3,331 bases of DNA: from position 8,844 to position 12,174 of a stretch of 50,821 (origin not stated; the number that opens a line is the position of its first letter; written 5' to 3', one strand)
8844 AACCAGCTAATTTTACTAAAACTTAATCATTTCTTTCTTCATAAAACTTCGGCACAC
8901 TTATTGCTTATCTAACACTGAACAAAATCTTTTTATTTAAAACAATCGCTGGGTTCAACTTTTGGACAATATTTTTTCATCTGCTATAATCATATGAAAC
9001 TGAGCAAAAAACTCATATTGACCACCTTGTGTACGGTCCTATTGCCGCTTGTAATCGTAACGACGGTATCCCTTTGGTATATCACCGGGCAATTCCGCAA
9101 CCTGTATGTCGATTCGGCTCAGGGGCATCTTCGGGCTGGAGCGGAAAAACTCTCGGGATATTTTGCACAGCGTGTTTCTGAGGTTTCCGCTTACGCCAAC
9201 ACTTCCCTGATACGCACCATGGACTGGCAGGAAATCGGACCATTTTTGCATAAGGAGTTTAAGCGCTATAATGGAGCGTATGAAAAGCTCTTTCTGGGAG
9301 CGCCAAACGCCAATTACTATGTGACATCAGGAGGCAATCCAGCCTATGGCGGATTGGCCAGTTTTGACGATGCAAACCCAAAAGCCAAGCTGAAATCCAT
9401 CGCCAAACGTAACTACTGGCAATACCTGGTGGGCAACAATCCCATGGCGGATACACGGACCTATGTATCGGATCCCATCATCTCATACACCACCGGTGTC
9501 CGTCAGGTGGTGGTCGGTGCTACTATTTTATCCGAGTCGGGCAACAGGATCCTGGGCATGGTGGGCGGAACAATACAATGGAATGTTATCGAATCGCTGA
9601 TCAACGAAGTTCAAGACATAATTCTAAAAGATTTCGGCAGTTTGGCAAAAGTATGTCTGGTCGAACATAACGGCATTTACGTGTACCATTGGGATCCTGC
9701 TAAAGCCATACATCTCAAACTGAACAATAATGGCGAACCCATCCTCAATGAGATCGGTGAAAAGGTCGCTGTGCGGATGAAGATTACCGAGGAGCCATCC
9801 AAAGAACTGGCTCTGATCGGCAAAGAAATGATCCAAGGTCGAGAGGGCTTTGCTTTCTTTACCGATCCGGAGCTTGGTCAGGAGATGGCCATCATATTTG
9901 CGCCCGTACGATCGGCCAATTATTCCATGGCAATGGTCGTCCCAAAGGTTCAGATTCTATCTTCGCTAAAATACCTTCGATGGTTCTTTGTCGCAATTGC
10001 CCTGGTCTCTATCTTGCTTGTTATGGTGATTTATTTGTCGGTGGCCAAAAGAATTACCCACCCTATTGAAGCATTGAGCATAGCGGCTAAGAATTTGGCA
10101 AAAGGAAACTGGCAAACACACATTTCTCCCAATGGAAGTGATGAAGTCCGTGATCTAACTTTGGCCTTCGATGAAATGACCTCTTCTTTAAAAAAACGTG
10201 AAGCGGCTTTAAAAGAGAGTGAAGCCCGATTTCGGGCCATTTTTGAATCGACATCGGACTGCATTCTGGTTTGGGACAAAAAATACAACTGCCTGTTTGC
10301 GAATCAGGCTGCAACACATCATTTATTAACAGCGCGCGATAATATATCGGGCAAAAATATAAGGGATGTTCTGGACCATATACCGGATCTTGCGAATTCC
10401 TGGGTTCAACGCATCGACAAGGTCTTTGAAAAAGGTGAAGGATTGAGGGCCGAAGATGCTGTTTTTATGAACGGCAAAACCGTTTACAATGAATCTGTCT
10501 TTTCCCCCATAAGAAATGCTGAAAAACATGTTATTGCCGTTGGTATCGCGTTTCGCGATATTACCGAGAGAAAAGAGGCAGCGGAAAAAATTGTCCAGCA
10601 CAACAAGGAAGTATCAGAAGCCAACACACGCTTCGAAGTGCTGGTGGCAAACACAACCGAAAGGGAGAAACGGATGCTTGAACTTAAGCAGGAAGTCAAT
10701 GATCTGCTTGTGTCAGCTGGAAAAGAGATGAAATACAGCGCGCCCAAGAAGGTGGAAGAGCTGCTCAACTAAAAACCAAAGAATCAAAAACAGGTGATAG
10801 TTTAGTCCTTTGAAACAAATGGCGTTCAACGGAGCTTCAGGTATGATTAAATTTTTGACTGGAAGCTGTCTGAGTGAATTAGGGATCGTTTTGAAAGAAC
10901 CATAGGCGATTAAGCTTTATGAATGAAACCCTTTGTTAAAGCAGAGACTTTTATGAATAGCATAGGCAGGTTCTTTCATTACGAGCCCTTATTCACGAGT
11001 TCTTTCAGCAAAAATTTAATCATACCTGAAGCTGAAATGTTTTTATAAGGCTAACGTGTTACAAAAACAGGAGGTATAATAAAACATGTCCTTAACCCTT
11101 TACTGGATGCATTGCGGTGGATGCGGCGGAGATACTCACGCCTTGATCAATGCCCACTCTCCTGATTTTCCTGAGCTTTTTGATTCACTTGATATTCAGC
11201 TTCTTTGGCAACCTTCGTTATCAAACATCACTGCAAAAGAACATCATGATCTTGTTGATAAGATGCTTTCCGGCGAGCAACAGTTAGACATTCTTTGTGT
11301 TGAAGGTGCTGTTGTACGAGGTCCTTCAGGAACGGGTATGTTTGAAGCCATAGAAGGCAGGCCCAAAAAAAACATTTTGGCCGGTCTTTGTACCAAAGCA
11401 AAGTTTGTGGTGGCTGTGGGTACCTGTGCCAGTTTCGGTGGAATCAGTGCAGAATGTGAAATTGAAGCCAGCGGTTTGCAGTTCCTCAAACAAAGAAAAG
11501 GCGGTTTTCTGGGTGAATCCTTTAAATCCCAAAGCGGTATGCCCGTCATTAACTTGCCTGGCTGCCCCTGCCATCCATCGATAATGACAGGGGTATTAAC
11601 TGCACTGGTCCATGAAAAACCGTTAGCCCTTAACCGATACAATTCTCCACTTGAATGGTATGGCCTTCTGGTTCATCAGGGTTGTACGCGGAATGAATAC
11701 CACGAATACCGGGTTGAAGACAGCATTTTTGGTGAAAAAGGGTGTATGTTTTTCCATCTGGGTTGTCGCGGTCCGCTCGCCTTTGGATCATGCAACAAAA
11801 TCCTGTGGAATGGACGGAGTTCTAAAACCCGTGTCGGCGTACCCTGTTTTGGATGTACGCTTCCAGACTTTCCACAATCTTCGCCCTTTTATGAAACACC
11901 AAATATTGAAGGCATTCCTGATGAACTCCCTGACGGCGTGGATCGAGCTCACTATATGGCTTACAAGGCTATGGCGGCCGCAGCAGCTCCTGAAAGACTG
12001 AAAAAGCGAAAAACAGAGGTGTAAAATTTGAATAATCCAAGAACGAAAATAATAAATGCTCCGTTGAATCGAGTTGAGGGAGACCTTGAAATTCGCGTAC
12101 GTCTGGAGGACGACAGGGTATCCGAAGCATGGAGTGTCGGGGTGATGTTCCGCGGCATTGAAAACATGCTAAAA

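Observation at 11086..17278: Sensor-type cytoplasmic [NiFe]-hydrogenase operonically wired to a hybrid histidine kinase and a REC-GGDEF diguanylate cyclase (putative H2-to-c-di-GMP signalling)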

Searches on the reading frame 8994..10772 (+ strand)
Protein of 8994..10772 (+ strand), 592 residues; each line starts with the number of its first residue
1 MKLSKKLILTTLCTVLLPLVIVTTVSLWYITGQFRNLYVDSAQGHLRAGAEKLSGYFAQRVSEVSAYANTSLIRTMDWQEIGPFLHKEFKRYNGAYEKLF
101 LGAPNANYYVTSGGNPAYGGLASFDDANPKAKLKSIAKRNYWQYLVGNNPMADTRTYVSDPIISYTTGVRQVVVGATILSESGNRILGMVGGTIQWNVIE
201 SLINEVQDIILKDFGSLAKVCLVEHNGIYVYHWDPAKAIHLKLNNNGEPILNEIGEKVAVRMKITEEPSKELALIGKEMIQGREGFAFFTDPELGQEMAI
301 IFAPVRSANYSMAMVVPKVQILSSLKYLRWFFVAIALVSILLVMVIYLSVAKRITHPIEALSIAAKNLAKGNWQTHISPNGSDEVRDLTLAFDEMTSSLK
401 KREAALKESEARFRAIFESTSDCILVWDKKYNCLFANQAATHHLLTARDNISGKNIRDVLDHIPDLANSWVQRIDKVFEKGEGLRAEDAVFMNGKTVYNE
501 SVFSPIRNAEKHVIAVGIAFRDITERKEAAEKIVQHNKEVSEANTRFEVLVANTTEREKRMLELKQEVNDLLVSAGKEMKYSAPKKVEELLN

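Call 3: search_protein_families(library=pfam, proteins=[window:8994-10772:+], max_evalue=0.01)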
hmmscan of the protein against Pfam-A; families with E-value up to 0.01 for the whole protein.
window:8994-10772:+ (592 aa): 6 families
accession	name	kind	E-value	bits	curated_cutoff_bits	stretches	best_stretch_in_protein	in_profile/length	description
PF08448.16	PAS_4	-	1.2e-13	51.7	23.1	1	417-528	1-110/110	PAS fold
PF00672.30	HAMP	-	9.8e-11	42.3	25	1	350-400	2-52/53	HAMP domain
PF00989.32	PAS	-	1e-09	38.8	22.6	1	412-523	2-113/113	PAS fold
PF13426.13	PAS_9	-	7.4e-08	33.1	27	1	421-525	1-103/103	PAS domain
PF13188.13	PAS_8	-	5.5e-05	23.4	21.8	1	411-469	1-56/65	PAS domain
PF18699.6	MRPL52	-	0.0098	16.5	26.6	0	523-566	44-87/92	Mitoribosomal protein mL52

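Call 4: search_protein_families(library=ncbifam, proteins=[window:8994-10772:+], max_evalue=0.001)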
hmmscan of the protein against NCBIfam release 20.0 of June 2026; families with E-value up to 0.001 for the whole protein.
window:8994-10772:+ (592 aa): 27 families (the best 25 are shown)
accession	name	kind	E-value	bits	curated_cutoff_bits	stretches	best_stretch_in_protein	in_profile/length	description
NF033092.0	HK_WalK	equivalog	2.6e-22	79.1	725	1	277-531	120-370/594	cell wall metabolism sensor histidine kinase WalK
TIGR00229.1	sensory_box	domain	1.4e-15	57.5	22.9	1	407-532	1-125/126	PAS domain S-box protein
NF046044.1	PnpS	equivalog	1.3e-12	47.4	400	1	357-529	1-166/390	two-component system histidine kinase PnpS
NF038263.1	prot_phos_SiaA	equivalog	5.4e-12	45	700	1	7-408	6-388/658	biofilm regulation protein phosphatase SiaA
NF045911.1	TCSHisKinNblS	equivalog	6.4e-12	44.6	1000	1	315-531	166-386/621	two-component system sensor histidine kinase NblS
NF040691.1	MtrAB_MtrB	equivalog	5.8e-11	42.1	450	1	307-408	165-266/507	MtrAB system histidine kinase MtrB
NF008468.0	PRK11360.1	equivalog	7.5e-11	41.1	646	1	324-536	190-390/616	two-component system sensor histidine kinase AtoS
NF047874.1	MASE3_PAS_HK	subfamily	1.9e-10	40.2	560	1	313-543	186-391/655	MASE3 domain-containing sensor histidine kinase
NF033093.1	HK_VicK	exception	5.6e-10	38.5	680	1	332-462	14-145/448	cell wall metabolism sensor histidine kinase VicK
NF041210.1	his_kin_PieS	equivalog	6.9e-10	38.5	850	1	287-416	121-253/474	two component system sensor histidine kinase PieS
NF052458.1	PhdiestGepA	equivalog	4e-09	35.2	1200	1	330-408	344-423/840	phosphodiesterase GepA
NF007004.0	PRK09467.1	equivalog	1e-08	34.4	415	1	325-402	155-228/440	two-component system sensor histidine kinase EnvZ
NF012163.2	BaeS_SmeS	equivalog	2.5e-08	33.3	500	1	333-404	167-238/457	sensor histidine kinase efflux regulator BaeS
NF041947.1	LuxQ_Vibrio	equivalog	5.3e-07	27.9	1200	1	320-544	267-468/843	quorum-sensing autoinducer 2 sensor kinase/phosphatase LuxQ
NF053592.1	HK_near_YfiR_like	equivalog_domain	1e-06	28.5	194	1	326-399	147-221/223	sensor histidine kinase, YfiR-like protein-associated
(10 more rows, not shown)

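Call 82: search_solved_structures(query=window:8994-10772:+, max_evalue=1)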
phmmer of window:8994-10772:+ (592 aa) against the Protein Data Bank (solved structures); distinct sequences matched with E-value up to 1: 7.
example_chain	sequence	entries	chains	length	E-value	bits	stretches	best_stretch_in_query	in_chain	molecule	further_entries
3li8_A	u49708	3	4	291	0.013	17.3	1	270-329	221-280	Hypothetical sensory transduction histidine kinase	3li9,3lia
3lib_A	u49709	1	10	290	0.15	13.7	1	269-329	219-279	Hypothetical sensory transduction histidine kinase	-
4i5s_A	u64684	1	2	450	0.18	13.5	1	333-468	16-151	Putative histidine kinase CovS; VicK-like protein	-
4gn0_A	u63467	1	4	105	0.37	12.5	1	349-408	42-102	Hamp domain of AF1503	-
2f95_B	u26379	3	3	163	0.8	11.4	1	354-402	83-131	Sensory rhodopsin II transducer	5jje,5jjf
9kns_A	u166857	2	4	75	0.89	11.2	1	387-432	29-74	Protein Hook homolog 3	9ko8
8qat_A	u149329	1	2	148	0.92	11.2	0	388-449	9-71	Protein Hook homolog 3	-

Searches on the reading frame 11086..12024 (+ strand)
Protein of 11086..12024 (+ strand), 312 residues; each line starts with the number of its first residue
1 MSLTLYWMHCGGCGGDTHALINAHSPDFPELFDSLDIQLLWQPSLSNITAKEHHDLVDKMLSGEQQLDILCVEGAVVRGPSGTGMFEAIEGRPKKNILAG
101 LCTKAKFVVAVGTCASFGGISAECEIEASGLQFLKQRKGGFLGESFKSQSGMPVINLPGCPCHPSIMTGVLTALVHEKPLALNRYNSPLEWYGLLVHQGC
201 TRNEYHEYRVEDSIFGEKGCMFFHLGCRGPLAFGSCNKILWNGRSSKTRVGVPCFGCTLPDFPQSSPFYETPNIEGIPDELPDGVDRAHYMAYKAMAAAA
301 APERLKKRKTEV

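Call 3: search_protein_families(library=pfam, proteins=[window:11086-12024:+], max_evalue=0.01)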
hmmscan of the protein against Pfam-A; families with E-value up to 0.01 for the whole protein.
window:11086-12024:+ (312 aa): 2 families
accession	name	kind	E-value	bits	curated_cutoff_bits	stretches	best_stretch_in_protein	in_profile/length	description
PF14720.11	NiFe_hyd_SSU_C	-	6.6e-23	81.3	27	1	192-269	1-80/80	NiFe/NiFeSe hydrogenase small subunit C-terminal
PF01058.29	Oxidored_q6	-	1.3e-22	80.3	27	1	13-174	1-128/128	NADH ubiquinone oxidoreductase, 20 Kd subunit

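Call 4: search_protein_families(library=ncbifam, proteins=[window:11086-12024:+], max_evalue=0.001)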
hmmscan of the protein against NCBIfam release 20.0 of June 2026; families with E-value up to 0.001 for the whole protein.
window:11086-12024:+ (312 aa): 5 families
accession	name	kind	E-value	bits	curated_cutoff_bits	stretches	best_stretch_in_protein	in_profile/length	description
TIGR00391.1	hydA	subfamily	2.4e-28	99.3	179.5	1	5-265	53-304/365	hydrogenase small subunit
NF045520.1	H2_NiFeSe_small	exception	3.3e-28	99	470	1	5-270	42-313/314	NiFeSe hydrogenase small subunit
NF007779.0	PRK10468.1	equivalog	1.4e-21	76.9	659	1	6-258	52-296/372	hydrogenase 2 small subunit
TIGR03294.1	FrhG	equivalog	0.00012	21.9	245.5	1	100-182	73-148/228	coenzyme F420 hydrogenase subunit gamma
NF045875.1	F420_non_VhuG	exception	0.00044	19.6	450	0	94-123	67-96/286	F420-non-reducing hydrogenase subunit VhuG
